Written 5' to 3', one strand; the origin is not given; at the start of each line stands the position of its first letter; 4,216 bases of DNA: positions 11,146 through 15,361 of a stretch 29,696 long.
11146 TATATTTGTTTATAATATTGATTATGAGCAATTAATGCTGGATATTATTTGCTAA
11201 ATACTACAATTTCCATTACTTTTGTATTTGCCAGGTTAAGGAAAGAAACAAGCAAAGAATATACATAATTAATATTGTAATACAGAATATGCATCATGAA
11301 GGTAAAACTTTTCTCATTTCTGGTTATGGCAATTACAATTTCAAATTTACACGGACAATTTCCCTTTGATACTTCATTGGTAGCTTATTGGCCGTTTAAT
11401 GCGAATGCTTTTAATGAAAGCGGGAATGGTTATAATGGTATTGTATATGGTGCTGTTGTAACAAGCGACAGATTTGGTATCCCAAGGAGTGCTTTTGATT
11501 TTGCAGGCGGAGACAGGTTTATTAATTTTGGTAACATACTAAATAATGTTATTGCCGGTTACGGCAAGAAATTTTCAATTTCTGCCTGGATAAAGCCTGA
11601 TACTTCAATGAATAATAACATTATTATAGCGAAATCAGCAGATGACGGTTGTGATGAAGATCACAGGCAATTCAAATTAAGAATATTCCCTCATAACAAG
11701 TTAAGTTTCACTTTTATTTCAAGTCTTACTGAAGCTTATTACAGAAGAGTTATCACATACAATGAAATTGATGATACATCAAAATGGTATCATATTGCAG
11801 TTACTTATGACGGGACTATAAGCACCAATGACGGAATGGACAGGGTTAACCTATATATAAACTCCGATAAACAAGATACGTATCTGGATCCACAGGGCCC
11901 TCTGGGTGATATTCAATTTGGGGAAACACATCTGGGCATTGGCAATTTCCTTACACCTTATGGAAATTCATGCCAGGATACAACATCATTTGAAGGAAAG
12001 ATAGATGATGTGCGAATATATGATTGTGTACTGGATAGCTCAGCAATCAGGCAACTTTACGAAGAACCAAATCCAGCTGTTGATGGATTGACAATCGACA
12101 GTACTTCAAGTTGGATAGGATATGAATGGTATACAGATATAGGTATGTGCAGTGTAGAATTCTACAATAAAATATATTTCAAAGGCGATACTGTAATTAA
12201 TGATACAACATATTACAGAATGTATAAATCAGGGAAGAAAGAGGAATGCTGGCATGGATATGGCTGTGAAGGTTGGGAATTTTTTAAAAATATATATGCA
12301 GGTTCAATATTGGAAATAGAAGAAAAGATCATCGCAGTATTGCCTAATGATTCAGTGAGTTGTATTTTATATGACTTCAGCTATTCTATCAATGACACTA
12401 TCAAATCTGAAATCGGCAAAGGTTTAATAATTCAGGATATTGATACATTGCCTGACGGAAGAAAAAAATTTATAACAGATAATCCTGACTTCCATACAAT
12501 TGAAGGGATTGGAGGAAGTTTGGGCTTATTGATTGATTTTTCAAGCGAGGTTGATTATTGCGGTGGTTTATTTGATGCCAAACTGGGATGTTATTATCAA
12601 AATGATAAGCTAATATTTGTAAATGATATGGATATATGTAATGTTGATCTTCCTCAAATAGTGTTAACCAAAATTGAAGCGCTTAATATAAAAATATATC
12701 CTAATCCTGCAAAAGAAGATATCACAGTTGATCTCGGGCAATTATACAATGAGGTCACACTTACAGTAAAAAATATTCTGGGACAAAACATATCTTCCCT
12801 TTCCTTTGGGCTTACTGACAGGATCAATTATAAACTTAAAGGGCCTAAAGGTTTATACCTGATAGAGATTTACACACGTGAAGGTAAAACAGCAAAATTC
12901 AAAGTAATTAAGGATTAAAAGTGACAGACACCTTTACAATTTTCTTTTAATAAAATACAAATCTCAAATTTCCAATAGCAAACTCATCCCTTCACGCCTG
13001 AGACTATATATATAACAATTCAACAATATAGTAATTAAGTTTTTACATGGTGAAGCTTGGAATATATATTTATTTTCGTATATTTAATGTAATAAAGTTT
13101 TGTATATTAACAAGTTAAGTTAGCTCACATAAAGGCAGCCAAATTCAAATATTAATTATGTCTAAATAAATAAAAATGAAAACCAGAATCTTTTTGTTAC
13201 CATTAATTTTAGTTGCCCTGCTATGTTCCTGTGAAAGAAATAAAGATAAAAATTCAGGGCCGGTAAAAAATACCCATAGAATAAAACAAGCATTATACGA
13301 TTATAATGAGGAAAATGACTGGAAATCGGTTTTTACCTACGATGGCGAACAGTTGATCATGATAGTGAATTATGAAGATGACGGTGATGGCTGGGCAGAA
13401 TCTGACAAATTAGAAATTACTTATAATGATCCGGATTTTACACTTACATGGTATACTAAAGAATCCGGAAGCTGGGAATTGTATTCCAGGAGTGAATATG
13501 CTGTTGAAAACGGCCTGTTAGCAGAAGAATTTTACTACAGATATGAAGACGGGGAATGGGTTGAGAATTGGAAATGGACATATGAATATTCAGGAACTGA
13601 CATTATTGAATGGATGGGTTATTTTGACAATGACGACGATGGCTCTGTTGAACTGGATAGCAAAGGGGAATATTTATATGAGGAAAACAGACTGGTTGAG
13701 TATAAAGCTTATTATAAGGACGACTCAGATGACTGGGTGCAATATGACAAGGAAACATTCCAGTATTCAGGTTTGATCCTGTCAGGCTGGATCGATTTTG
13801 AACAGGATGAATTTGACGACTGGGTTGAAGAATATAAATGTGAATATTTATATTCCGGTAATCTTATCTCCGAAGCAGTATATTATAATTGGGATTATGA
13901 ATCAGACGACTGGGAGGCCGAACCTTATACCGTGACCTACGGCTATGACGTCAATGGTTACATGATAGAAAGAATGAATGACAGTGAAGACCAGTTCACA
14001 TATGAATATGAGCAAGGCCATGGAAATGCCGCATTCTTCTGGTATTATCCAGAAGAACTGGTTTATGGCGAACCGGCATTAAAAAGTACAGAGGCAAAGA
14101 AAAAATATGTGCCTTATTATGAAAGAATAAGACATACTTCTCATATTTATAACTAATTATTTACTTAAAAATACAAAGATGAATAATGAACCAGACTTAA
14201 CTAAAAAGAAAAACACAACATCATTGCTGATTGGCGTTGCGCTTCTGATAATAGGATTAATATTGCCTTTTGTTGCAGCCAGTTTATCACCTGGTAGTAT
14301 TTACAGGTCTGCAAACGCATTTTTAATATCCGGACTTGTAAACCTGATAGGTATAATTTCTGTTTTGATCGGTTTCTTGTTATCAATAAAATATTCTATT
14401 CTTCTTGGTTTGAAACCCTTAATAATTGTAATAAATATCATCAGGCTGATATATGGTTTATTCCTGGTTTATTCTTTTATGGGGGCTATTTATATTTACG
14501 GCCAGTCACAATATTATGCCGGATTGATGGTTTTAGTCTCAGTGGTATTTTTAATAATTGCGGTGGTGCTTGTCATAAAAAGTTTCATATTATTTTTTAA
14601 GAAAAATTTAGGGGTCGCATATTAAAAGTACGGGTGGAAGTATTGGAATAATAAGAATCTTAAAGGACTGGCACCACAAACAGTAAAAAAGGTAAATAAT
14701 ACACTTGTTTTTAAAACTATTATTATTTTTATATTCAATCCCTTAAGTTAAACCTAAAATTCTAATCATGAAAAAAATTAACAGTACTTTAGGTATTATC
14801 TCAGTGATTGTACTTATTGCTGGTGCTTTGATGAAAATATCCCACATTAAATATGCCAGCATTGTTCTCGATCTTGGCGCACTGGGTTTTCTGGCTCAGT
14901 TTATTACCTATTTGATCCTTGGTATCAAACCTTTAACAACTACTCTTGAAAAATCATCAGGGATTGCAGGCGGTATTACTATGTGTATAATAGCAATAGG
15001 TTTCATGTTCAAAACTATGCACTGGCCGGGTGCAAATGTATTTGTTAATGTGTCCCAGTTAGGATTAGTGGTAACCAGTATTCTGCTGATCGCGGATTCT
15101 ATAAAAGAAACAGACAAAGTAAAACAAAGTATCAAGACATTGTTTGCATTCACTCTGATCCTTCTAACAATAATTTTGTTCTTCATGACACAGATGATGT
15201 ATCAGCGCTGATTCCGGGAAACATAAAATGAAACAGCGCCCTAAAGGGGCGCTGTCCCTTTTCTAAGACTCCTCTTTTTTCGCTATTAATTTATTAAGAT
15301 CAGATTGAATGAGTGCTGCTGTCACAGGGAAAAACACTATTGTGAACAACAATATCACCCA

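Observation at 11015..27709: Dispersed asymmetric-core palindrome welded to stop codons, marking out the accessory gene array (cassette-like or REP-like system)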

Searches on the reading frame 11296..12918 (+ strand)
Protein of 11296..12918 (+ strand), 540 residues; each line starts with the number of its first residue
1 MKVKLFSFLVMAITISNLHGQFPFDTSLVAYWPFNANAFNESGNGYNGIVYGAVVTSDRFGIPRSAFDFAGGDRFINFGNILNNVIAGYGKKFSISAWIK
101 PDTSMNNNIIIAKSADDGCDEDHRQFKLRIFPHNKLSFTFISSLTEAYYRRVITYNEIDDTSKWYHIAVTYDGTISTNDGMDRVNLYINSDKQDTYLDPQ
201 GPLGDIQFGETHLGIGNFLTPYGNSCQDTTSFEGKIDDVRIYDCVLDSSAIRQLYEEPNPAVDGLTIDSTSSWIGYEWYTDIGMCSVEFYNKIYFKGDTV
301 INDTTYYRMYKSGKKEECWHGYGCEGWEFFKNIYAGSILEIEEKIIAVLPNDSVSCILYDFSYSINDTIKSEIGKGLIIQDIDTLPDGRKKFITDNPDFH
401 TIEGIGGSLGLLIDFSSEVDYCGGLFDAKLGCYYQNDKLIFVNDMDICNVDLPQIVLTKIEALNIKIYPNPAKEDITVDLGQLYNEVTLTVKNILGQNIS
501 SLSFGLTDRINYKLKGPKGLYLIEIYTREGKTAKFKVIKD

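Call 6: search_protein_families(library=pfam, proteins=[window:11296-12918:+])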
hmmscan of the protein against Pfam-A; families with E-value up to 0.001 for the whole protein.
window:11296-12918:+ (540 aa): 2 families
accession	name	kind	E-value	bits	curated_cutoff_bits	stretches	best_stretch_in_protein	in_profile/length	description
PF13385.13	Laminin_G_3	-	1.1e-18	68.3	27.6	1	90-251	16-150/151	Concanavalin A-like lectin/glucanases superfamily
PF18962.6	Por_Secre_tail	-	4.3e-09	37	27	1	467-535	1-72/75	Secretion system C-terminal sorting domain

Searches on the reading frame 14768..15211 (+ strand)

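Call 7: search_protein_families(library=pfam, proteins=[window:14768-15211:+])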
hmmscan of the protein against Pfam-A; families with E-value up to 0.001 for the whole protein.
window:14768-15211:+ (147 aa): 1 family
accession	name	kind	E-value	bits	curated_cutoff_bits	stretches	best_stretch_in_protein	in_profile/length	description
PF22827.1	GldL_N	-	2.4e-08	34.5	24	0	15-37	8-30/62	GldL N-terminal domain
